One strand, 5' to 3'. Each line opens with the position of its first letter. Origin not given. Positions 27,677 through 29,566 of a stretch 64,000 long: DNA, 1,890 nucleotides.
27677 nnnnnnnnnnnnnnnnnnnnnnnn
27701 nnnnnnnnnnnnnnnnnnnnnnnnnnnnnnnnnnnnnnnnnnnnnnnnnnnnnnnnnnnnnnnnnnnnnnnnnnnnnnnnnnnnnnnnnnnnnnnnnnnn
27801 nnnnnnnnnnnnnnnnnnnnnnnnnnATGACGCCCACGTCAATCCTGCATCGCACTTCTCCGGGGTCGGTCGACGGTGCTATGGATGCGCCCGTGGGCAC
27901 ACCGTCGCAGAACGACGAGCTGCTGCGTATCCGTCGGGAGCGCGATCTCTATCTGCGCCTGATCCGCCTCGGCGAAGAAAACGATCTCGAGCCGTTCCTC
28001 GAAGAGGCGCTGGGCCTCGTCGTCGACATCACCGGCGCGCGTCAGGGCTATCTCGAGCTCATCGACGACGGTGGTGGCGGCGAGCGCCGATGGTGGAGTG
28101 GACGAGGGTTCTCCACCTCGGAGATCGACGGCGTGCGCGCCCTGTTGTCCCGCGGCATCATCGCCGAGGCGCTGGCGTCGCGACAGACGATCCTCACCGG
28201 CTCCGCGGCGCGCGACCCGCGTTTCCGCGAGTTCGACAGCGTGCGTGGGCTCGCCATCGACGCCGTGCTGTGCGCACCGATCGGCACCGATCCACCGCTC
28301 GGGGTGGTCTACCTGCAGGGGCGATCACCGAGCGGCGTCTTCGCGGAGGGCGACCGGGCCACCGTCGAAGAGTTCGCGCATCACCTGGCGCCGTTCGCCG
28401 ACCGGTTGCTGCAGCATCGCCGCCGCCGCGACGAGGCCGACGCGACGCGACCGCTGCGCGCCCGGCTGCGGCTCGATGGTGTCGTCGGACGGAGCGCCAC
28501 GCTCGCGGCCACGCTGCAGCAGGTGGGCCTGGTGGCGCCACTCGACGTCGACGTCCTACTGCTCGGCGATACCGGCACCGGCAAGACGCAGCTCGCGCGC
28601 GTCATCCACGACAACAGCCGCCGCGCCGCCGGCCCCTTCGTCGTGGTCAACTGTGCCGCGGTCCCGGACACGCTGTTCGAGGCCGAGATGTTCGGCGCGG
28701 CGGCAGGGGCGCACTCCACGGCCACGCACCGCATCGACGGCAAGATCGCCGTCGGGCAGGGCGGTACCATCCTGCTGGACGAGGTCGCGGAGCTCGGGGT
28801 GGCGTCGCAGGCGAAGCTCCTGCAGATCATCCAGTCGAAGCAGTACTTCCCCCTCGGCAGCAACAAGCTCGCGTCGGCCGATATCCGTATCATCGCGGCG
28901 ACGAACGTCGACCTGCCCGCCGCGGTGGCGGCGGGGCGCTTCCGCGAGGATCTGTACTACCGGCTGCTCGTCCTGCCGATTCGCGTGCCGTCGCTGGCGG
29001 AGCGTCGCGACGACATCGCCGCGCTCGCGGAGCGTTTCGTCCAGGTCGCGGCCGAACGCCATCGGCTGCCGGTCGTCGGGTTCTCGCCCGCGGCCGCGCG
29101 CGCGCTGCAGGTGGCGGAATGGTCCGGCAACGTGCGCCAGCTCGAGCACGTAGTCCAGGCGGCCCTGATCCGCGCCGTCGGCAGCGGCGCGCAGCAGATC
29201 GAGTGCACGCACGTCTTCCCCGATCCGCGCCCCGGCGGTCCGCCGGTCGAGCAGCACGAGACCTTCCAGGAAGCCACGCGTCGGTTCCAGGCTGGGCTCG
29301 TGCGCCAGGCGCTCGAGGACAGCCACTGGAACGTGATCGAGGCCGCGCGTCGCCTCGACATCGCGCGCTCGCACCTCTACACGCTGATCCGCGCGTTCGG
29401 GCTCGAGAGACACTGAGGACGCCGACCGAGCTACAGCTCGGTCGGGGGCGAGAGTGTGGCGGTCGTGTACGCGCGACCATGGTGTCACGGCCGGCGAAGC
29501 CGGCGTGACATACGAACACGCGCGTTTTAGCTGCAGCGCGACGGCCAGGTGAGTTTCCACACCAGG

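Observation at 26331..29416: Translationally coupled pair of paralogous GAF-AAA+-HTH regulators, one apparently a pseudo-ATPase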

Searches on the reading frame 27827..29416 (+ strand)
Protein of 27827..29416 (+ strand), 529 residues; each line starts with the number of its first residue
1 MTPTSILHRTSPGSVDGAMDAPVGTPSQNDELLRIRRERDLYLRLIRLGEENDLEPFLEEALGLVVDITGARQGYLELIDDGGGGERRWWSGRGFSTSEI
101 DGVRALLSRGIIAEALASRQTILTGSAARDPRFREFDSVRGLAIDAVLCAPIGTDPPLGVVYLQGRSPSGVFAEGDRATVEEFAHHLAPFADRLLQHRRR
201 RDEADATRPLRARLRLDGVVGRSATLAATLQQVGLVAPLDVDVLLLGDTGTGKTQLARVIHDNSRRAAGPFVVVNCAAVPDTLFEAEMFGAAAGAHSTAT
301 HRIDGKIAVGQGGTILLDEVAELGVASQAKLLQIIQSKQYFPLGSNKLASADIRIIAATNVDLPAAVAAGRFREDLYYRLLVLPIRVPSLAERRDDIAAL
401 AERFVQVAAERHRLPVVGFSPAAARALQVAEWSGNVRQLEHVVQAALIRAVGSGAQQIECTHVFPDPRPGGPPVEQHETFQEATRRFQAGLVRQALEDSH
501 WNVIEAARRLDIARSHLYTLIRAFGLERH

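Call 6: search_protein_families(library=pfam, proteins=[window:27827-29416:+], max_evalue=0.1)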
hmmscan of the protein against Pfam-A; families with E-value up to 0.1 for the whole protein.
window:27827-29416:+ (529 aa): 17 families
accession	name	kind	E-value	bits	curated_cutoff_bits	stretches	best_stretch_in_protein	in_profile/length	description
PF00158.32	Sigma54_activat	-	2.7e-55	187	20.2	1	220-385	2-167/168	Sigma-54 interaction domain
PF14532.12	Sigma54_activ_2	-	8.8e-17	62.1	25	1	220-390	1-138/138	Sigma-54 interaction domain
PF25601.1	AAA_lid_14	-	1e-15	57.8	27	1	392-467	2-74/87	AAA+ ATPase lid domain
PF13185.12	GAF_2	-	6.6e-11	43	28.6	1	52-188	2-132/136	GAF domain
PF01590.32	GAF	-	7.3e-08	33.5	22.4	1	53-188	1-130/133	GAF domain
PF07728.20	AAA_5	-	3.2e-07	30.9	22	1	242-360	1-122/139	AAA domain (dynein-related subfamily)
PF02954.25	HTH_8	-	5.4e-06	26.5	22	1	487-518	5-36/42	Bacterial regulatory protein, Fis family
PF00004.35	AAA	-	2e-05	25.5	21.2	1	243-377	1-128/131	ATPase family associated with various cellular activities (AAA)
PF13191.12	AAA_16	-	0.00051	21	32.6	1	219-293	2-83/167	AAA ATPase domain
PF13604.12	AAA_30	-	0.0014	18.9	27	1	244-338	22-115/191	AAA domain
PF13518.12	HTH_28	-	0.0056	17.2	25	1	491-525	5-37/52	Helix-turn-helix domain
PF01527.26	HTH_Tnp_1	-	0.0083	16.8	24.1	1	484-524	8-47/75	Transposase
PF00493.29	MCM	-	0.011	15.3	23.3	1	240-267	57-84/224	MCM P-loop domain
PF07724.20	AAA_2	-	0.025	15.1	27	1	242-363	5-127/166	AAA domain (Cdc48 subfamily)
PF13551.12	HTH_29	-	0.042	14.4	28.1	0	495-524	7-36/64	Winged helix-turn helix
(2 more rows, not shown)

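Call 7: search_protein_families(library=ncbifam, proteins=[window:27827-29416:+], max_evalue=0.01)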
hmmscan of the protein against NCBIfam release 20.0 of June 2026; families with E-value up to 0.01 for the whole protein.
window:27827-29416:+ (529 aa): 28 families (the best 25 are shown)
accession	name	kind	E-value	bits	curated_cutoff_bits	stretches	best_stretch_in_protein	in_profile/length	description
NF003451.0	PRK05022.1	equivalog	1.7e-86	291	476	1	196-527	169-511/512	nitric oxide reductase transcriptional regulator NorR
TIGR01817.1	nifA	equivalog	1.8e-78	264.7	528.85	1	48-446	14-424/534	nif-specific transcriptional activator NifA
NF038308.1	RNA_repair_RtcR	equivalog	3e-73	247.4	650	1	198-455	161-427/530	RNA repair transcriptional activator RtcR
TIGR02915.1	PEP_resp_reg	equivalog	2.2e-71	241.1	502.6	1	214-526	136-444/445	PEP-CTERM-box response regulator transcription factor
NF041552.1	TF_PrdR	equivalog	2.9e-70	237.2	795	1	215-523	265-575/577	sigma-54 dependent transcriptional regulator PrdR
NF011695.0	PRK15115.1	equivalog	2.7e-68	230.8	763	1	217-526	135-438/445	two-component system response regulator GlrR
NF008469.0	PRK11361.1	equivalog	8.7e-67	225.8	714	1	192-526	117-456/461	acetoacetate metabolism transcriptional regulator AtoC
NF007689.0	PRK10365.1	equivalog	2.2e-66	224.5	760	1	217-518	139-436/441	sigma-54-dependent response regulator transcription factor ZraR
TIGR01818.1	ntrC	equivalog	1.6e-65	221.7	558.6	1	191-445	110-362/463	nitrogen regulation protein NR(I)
NF051870.1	NAssimRespRegNtrX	equivalog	1.4e-63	215.4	600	1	193-467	110-385/452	nitrogen assimilation response regulator NtrX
NF050807.1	TransRegFlbDCaul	equivalog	3.4e-63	214.1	750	1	222-457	123-358/454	sigma-54-dependent transcriptional regulator FlbD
NF041906.1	V4R_TF_MobR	exception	5.9e-63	213.2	999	1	220-517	235-537/544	phenol degradation transcriptional regulator MobR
TIGR02974.1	phageshock_pspF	equivalog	2e-62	211.3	443.55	1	219-459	1-241/336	phage shock protein operon transcriptional activator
NF011958.0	PRK15429.1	equivalog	6.2e-60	203.6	830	1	218-527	380-687/692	formate hydrogenlyase transcriptional activator FlhA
TIGR02329.1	propionate_PrpR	equivalog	2.3e-59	201.4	499.2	1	202-520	196-523/526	propionate catabolism operon regulatory protein PrpR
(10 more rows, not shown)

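Call 24: search_solved_structures(query=window:27827-29416:+, show_alignments=3, max_evalue=1e-30)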
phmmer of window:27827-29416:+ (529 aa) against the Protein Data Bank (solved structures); distinct sequences matched with E-value up to 1e-30: 35.
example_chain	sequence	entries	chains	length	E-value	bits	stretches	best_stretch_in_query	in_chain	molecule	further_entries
1ojl_A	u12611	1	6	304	1.8e-60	208.6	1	219-518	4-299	TRANSCRIPTIONAL REGULATORY PROTEIN ZRAR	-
9qq6_C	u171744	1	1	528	8.4e-59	203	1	48-515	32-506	Nif-specific regulatory protein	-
4qhs_A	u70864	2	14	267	1.8e-57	198.6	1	232-452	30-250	Flagellar regulatory protein C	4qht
6lua_A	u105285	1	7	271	1.3e-56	195.8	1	232-452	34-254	Flagellar regulatory protein C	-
6luf_A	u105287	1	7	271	3.4e-56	194.4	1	232-452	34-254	Flagellar regulatory protein C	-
6iy8_A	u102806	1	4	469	2.5e-54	188.3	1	234-450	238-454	Positive regulator CapR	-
8p53_C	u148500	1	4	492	2.7e-54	188.1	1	198-448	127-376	Transcriptional regulator FleQ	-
4l4u_A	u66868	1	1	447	8.8e-54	186.5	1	192-460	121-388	Transcriptional regulator (NtrC family)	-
1ny5_A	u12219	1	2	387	3.9e-53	184.3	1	192-453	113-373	transcriptional regulator (NtrC family)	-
5exx_A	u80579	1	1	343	1.7e-52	182.2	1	218-448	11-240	Transcriptional regulator FleQ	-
4ly6_A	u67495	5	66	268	1.3e-51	179.3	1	217-453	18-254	Transcriptional regulator (NtrC family)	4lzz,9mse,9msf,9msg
1ny6_A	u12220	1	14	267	1.3e-51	179.3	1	217-453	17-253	transcriptional regulator (NtrC family)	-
6jdi_A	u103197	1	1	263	3.6e-51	177.9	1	218-448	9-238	Nitrogen assimilation regulatory protein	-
3m0e_A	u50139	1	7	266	9e-51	176.5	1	218-453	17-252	Transcriptional regulator (NtrC family)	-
8pb9_D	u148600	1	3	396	1.7e-50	175.6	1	198-448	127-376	Transcriptional regulator FleQ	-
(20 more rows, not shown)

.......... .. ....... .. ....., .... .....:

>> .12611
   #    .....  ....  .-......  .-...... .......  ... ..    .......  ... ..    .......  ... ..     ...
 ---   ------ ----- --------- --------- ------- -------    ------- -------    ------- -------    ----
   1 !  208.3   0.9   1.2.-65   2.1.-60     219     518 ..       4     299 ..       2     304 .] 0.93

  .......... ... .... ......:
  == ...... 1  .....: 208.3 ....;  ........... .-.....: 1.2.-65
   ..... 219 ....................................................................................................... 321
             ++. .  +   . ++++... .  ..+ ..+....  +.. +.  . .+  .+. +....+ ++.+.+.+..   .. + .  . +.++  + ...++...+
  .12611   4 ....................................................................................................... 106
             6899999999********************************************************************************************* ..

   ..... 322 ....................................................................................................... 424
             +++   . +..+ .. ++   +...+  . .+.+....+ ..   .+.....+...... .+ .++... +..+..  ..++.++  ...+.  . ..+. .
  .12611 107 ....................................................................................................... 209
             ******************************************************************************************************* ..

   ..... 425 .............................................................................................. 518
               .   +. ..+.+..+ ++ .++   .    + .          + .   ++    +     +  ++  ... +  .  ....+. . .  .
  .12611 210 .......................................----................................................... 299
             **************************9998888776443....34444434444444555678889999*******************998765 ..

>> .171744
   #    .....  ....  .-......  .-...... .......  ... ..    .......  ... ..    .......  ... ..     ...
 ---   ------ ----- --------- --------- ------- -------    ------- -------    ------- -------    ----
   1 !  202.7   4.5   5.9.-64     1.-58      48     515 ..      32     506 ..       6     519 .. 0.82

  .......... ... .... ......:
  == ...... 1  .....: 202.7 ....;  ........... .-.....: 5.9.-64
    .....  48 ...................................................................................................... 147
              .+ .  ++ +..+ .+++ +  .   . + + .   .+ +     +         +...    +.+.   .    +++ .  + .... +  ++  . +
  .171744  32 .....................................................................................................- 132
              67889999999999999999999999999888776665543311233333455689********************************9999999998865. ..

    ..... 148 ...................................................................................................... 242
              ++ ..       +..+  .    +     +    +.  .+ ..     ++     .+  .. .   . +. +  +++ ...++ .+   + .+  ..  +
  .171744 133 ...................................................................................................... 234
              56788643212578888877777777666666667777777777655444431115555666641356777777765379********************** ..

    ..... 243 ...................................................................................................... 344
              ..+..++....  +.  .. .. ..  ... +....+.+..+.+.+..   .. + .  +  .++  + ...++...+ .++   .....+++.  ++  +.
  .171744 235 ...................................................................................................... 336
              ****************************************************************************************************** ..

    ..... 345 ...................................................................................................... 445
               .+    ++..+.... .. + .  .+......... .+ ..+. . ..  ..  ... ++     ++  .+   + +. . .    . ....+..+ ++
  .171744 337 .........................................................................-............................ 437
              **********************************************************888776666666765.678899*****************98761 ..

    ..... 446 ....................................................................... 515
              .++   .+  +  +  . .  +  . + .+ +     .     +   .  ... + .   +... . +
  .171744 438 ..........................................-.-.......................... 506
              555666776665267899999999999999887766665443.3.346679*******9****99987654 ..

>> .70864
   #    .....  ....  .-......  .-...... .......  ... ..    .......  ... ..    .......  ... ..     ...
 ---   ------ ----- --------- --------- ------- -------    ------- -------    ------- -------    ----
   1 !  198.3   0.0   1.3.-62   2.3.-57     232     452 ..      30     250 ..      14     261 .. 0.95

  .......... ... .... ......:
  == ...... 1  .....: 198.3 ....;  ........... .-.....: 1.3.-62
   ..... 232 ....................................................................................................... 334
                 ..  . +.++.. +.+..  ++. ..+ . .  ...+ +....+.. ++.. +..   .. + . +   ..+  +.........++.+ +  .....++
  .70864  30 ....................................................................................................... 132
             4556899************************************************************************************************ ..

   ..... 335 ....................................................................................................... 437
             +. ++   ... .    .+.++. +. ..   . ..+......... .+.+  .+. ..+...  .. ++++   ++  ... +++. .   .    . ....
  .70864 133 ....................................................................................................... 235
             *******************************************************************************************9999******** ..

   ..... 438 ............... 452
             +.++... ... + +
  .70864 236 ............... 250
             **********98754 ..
